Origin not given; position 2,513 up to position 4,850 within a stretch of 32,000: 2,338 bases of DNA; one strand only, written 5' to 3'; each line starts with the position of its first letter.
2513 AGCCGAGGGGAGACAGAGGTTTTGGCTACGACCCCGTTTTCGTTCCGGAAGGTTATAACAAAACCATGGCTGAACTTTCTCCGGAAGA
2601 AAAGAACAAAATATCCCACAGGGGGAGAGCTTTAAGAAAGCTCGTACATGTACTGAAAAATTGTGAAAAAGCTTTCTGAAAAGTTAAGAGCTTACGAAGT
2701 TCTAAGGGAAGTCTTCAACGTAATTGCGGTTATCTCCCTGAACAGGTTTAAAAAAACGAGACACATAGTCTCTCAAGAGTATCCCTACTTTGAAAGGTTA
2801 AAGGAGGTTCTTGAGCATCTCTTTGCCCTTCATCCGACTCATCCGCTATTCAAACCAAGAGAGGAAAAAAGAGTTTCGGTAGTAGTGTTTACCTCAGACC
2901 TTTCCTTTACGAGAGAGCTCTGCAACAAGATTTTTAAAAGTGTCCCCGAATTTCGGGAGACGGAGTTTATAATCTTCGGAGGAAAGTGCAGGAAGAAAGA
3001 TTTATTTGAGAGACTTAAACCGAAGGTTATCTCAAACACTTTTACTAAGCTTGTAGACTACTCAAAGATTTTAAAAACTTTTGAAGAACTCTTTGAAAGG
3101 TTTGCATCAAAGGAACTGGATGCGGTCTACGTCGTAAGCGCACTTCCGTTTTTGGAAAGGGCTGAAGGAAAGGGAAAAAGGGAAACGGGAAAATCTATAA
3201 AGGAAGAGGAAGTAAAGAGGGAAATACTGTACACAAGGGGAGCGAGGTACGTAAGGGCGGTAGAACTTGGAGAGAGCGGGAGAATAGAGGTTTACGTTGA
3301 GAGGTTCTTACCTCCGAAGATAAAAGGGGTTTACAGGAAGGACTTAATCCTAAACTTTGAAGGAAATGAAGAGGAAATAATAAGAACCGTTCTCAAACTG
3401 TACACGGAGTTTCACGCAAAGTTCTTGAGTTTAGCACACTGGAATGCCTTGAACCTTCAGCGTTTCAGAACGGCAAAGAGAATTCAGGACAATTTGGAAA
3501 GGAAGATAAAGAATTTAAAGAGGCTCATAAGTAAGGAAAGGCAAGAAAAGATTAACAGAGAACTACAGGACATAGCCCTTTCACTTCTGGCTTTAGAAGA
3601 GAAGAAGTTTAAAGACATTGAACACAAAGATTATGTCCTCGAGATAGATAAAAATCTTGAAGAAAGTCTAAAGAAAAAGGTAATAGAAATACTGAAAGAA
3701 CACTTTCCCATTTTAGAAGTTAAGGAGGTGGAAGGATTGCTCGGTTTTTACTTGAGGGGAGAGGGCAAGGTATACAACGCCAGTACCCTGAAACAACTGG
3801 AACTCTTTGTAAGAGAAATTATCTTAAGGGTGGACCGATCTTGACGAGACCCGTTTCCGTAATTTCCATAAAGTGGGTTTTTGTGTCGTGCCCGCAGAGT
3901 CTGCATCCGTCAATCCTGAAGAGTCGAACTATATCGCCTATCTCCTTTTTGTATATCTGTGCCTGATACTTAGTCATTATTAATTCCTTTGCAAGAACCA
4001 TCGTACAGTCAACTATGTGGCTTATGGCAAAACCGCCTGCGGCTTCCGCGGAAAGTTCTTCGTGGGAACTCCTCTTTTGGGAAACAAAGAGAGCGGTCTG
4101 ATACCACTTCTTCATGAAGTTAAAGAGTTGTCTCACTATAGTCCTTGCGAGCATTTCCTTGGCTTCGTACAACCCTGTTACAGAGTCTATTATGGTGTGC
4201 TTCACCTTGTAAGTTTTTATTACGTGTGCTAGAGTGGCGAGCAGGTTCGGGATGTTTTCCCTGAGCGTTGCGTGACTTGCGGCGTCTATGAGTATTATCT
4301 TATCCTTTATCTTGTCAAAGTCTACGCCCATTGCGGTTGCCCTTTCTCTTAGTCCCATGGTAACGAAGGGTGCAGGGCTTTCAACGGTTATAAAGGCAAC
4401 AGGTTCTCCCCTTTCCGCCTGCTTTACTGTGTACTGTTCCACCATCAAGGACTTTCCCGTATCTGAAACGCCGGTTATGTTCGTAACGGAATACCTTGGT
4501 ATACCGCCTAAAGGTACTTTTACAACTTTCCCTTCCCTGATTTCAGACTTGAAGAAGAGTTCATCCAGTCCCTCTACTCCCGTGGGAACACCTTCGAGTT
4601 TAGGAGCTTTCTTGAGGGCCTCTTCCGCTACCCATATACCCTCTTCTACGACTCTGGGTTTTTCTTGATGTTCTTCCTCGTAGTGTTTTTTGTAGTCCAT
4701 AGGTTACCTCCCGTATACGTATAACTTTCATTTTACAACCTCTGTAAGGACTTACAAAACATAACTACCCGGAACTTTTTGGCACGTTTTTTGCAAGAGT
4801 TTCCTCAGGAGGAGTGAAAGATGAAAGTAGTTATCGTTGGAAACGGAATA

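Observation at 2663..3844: Orphan, highly divergent F1-ATPase gamma-subunit-like protein with no other atp genes nearby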

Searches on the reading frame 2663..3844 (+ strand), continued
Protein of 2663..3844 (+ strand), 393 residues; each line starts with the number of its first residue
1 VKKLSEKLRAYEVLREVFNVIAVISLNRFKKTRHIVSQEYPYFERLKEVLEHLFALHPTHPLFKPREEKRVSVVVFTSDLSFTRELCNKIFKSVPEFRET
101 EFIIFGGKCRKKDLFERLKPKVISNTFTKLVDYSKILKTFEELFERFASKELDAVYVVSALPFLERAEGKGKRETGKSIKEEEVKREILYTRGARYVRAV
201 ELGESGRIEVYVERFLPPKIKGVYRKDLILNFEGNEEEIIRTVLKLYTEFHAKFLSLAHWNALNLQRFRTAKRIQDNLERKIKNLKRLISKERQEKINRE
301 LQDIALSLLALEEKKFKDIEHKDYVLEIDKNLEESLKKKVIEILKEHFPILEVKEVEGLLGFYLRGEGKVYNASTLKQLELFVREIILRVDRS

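Call 79: find_encoding_contigs(protein=P0164, flank=5000, max_places=2)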
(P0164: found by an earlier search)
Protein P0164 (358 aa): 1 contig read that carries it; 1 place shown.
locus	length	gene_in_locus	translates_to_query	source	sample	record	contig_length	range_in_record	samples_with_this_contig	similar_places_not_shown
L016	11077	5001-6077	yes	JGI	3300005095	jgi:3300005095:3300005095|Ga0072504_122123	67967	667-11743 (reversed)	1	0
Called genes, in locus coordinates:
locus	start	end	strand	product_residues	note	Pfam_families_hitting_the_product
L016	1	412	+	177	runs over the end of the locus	PF00004:AAA (weak), PF01637:ATPase_2 (weak), PF03266:NTPase_1, PF07728:AAA_5 (faint), PF13173:AAA_14 (faint), PF13191:AAA_16 (weak), PF13401:AAA_22, PF13479:AAA_24 (weak), +1 more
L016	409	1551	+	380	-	PF00465:Fe-ADH, PF13685:Fe-ADH_2 (weak), PF25137:ADH_Fe_C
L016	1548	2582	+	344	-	PF00425:Chorismate_bind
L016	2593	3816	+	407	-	PF18854:baeRF_family10, PF18856:baeRF_family12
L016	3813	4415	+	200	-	PF01936:NYN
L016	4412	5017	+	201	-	PF01725:Ham1p_like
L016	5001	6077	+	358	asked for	PF00231:ATP-synt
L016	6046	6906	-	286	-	PF06745:ATPase, PF13481:AAA_25 (weak)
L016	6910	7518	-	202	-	-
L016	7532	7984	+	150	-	PF01927:Mut7-C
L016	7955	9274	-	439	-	PF02347:GDC-P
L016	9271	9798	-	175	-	PF01597:GCV_H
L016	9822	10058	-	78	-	PF02597:ThiS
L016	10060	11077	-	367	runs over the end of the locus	PF09414:RNA_ligase, PF18330:Lig_C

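Call 89: search_protein_families(library=padloc, proteins=[window:2663-3844:+], max_evalue=0.01)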
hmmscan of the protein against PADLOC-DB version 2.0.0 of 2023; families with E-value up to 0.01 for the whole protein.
window:2663-3844:+ (393 aa): 0 families

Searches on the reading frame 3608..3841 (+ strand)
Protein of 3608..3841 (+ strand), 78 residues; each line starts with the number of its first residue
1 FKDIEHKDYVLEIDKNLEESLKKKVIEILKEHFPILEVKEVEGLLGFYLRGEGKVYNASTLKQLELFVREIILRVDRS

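Call 40: search_solved_structures(query=A3, max_evalue=10, show_alignments=3)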
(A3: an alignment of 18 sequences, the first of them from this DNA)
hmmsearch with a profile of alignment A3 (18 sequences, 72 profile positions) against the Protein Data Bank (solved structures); distinct sequences matched with E-value up to 10: 7.
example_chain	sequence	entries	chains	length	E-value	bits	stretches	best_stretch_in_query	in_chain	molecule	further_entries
6n2y_I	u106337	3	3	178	5.7e-05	26.1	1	20-65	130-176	ATP synthase subunit delta | Bacillus PS3 ATP synthase subunit delta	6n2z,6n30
9jc1_I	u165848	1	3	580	0.00019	24.4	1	20-66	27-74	ATP synthase delta subunit,ATP synthase subunit alpha,ATP synthase subunit alpha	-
6fkf_d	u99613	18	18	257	0.062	16.3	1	25-66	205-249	ATP synthase delta chain, chloroplastic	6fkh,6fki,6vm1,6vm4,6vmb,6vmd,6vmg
9o19_W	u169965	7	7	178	0.14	15.2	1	8-66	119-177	ATP synthase subunit delta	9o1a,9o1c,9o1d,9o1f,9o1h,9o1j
2ia0_A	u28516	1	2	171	0.14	15.2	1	6-41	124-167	Putative HTH-type transcriptional regulator PF0864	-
4hjl_A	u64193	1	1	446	1.1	12.4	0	7-27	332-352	Naphthalene 1,2-dioxygenase subunit alpha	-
1eg9_A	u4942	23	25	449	1.1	12.3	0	7-27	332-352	PROTEIN (NAPHTHALENE 1,2-DIOXYGENASE ALPHA SUBUNIT) | NAPHTHALENE 1,2-DIOXYGENASE | NAPHTHALENE 1,2-DIOXYGENASE ALPHA SUBUNIT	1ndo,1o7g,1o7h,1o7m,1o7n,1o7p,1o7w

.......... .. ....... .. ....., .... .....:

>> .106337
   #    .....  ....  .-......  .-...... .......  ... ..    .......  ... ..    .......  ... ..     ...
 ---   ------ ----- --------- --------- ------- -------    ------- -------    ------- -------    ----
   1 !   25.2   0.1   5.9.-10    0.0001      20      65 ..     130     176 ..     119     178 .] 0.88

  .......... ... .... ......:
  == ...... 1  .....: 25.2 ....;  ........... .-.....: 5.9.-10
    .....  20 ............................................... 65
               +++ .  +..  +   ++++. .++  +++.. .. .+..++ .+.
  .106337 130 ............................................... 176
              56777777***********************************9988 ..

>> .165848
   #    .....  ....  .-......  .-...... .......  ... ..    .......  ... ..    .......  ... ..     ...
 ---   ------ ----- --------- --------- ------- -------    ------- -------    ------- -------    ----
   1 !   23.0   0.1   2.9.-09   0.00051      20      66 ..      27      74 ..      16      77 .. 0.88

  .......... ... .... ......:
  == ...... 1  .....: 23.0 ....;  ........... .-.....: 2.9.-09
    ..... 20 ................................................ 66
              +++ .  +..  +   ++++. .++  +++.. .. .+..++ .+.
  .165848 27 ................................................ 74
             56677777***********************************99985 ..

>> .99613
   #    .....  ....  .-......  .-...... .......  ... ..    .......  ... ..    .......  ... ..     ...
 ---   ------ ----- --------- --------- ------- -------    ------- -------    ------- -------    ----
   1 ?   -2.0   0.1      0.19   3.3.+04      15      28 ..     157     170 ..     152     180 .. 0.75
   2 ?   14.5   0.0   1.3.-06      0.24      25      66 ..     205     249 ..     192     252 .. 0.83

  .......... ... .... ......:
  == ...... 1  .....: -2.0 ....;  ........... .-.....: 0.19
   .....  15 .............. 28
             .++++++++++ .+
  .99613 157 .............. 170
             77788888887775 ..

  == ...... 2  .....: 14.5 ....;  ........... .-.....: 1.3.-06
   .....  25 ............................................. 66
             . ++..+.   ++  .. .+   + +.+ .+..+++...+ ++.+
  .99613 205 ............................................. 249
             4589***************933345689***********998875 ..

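Call 41: search_protein_families(library=pfam, alignment_id=A3, max_evalue=10)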
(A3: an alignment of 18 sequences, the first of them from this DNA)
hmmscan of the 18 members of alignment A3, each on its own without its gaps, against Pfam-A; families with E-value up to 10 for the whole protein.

A. member 1, seq(72 aa): 0 families

B. families by the number of members that match (of 18 scanned): 7 families
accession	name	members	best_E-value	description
PF00213.23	OSCP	7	6.3e-07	ATP synthase delta (OSCP) subunit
PF25014.1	NET2A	1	0.01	NET2A-like domain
PF00292.24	PAX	1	0.071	'Paired box' domain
PF04607.23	RelA_SpoT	1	0.094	Region found in RelA / SpoT proteins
PF01715.23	IPPT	1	0.14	IPP transferase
PF05856.17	ARPC4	1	0.15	ARP2/3 complex 20 kDa subunit (ARPC4)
PF15447.11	NTS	1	0.22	N-terminal segments of PfEMP1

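Call 64: predict_structure(alignment_id=A5)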
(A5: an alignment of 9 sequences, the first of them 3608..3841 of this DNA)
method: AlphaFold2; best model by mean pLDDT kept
length: 78 residues; sequences in the alignment: 9
mean_pLDDT: 78.9   pTM: 0.62
mean pLDDT of the five models: 78.9, 73.1, 72.5, 71.8, 71.4
residues with pLDDT >= 90: 18; 70-90: 47; 50-70: 8; < 50: 5
segments of 3 or more residues with pLDDT < 50: 1-5
pLDDT, mean of each block of 10 residues (from residue 1): 58 91 89 90 88 77 72 64
secondary structure, 60 per line:
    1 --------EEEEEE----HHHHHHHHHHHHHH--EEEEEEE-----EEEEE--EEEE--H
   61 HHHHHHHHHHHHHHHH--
elements in order: E9-14 H19-32 E35-41 E47-51 E54-57 H60-76

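Call 68: fold_search(model_id=the predicted structure, library=pdb)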
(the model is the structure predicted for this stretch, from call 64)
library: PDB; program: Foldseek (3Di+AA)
matches with E <= 10: 511; with E <= 0.001: 0
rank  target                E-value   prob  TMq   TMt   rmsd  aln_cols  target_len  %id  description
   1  6n2y_I                1.1e-02  0.98  0.43  0.25   4.5        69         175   22  Bacillus PS3 ATP synthase class 1 (released 2019-02-20)
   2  6rda_P                1.8e-02  0.98  0.47  0.46   4.5        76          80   22  CryoEM structure of Polytomella F-ATP synthase, Primary rotary state 1, monomer-masked refinement (released 2019-07-03)
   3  6rd4_P                2.1e-02  1.00  0.58  0.28   4.1        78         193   20  CryoEM structure of Polytomella F-ATP synthase, Full dimer, composite map (released 2019-07-03)
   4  9itj_S                2.1e-02  0.99  0.47  0.29   4.5        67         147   16  Chloroflexus aurantiacus ATP synthase, state 1 (released 2025-03-19)
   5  6tt7_J                2.4e-02  0.97  0.47  0.25   4.3        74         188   15  Ovine ATP synthase 1a state (released 2020-09-23)
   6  6ziq_S                2.9e-02  0.99  0.48  0.34   3.8        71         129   15  bovine ATP synthase stator domain, state 1 (released 2020-09-09)
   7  9o19_W                3.8e-02  0.99  0.51  0.27   3.8        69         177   14  Pseudomonas aeruginosa ATPase State1 (released 2025-12-10)
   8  9itk_W                3.8e-02  0.96  0.45  0.48   4.4        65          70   18  Chloroflexus aurantiacus ATP synthase, state 2 (released 2025-03-19)
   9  6tdu_AM               4.1e-02  0.99  0.52  0.22   4.6        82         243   15  Cryo-EM structure of Euglena gracilis mitochondrial ATP synthase, full dimer, rotational states 1 (released 2019-11-27)
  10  6oqr_W                4.4e-02  0.98  0.49  0.27   3.7        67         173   13  E. coli ATP Synthase ADP State 1a (released 2020-06-03)
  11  6yy0_S                4.4e-02  0.97  0.47  0.25   3.9        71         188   15  bovine ATP synthase F1-peripheral stalk domain, state 1 (released 2020-09-09)
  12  6yny_G1               5.0e-02  0.97  0.52  0.27   3.6        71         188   17  Cryo-EM structure of Tetrahymena thermophila mitochondrial ATP synthase - F1Fo composite dimer model (released 2020-09-30)
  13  6vof_d                5.0e-02  0.97  0.46  0.24   4.5        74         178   18  Chloroplast ATP synthase (O2, CF1FO) (released 2020-09-09)
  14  6fkf_d                5.0e-02  0.94  0.45  0.25   4.2        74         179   19  Chloroplast F1Fo conformation 1 (released 2018-05-23)
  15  9b3j_O                7.0e-02  0.94  0.47  0.25   4.5        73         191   14  Artemia franciscana ATP synthase state 2 (composite structure), pH 8.0 (released 2025-03-26)
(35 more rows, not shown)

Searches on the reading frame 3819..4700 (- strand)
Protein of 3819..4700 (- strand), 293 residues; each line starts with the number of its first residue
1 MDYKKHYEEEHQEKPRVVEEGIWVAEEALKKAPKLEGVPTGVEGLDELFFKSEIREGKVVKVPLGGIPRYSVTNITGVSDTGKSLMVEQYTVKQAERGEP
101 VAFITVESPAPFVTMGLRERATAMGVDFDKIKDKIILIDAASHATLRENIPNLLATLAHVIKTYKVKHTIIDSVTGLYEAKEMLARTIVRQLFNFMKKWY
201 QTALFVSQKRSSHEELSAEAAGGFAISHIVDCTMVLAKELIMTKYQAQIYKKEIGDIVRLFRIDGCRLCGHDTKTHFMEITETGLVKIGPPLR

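Call 3: search_protein_families(library=pfam, proteins=[window:3819-4700:-], max_evalue=1)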
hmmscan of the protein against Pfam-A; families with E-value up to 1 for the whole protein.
window:3819-4700:- (293 aa): 8 families
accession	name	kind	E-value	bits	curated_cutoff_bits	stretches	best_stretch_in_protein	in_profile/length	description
PF06745.19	ATPase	-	4.6e-61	206.6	26.6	1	38-291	1-229/231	KaiC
PF13481.12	AAA_25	-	3.1e-05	24.1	27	1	65-195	28-172/195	AAA domain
PF08423.17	Rad51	-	0.00072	19.3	22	1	62-180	18-136/244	Rad51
PF13401.12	AAA_22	-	0.0015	19.2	27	1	73-195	8-110/130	AAA domain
PF03308.22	MeaB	-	0.0032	17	23.1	1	71-112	34-75/273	Methylmalonyl Co-A mutase-associated GTPase MeaB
PF13173.12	AAA_14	-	0.036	14.5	27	1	72-178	4-103/129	AAA domain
PF00154.27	RecA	-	0.063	13.2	27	1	63-131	45-107/262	recA bacterial DNA recombination protein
PF01735.24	PLA2_B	-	0.17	10.7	23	1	82-167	341-425/491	Lysophospholipase catalytic domain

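Call 4: search_protein_families(library=ncbifam, proteins=[window:3819-4700:-], max_evalue=1)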
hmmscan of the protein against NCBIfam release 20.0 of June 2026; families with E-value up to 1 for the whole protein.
window:3819-4700:- (293 aa): 14 families
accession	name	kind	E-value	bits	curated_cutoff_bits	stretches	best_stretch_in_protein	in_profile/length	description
TIGR03878.1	thermo_KaiC_2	hypoth_equivalog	1.9e-143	476.4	232.2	1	35-292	1-258/259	KaiC domain-containing protein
TIGR03877.1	thermo_KaiC_1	hypoth_equivalog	1.3e-17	64.1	307.25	1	64-286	16-231/238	KaiC domain-containing protein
TIGR03881.1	KaiC_arch_4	hypoth_equivalog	3.8e-15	56.2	247.8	1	64-282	15-222/231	KaiC domain-containing protein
NF006799.0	PRK09302.1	equivalog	1.5e-14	53.5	408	1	65-244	268-440/515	circadian clock protein KaiC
TIGR03880.1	KaiC_arch_3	hypoth_equivalog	3.6e-11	43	249.45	1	65-210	11-154/224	KaiC domain-containing protein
NF004723.0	PRK06067.1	subfamily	1.7e-08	34.3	194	1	65-199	29-157/243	flagellar accessory protein FlaH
TIGR02237.1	recomb_radB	equivalog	2.5e-08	34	172.4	1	64-238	6-178/210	DNA repair and recombination protein RadB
TIGR02655.1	circ_KaiC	equivalog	6.3e-08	31.7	546.25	1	62-205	13-162/484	circadian clock protein KaiC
NF052589.1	ArlH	equivalog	1.8e-07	31.1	215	1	65-202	15-151/229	archaellum protein ArlH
NF006861.0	PRK09361.1-1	equivalog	4.7e-05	23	278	1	64-181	17-129/235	DNA repair and recombination protein RadB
NF003301.0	PRK04301.1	equivalog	0.00018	20.8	259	1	64-180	95-212/316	DNA repair and recombination protein RadA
TIGR00750.1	lao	equivalog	0.0034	16.6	240.75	1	72-113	36-77/300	methylmalonyl Co-A mutase-associated GTPase MeaB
TIGR02236.1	recomb_radA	equivalog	0.01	15.2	361.15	1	64-180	90-208/311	DNA repair and recombination protein RadA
TIGR03695.1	menH_SHCHC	equivalog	0.07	12.5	208.55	1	183-215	123-156/252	2-succinyl-6-hydroxy-2,4-cyclohexadiene-1-carboxylate synthase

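Call 89: search_protein_families(library=padloc, proteins=[window:3819-4700:-], max_evalue=0.01)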
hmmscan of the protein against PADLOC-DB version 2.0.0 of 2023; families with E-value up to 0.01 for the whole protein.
window:3819-4700:- (293 aa): 0 families
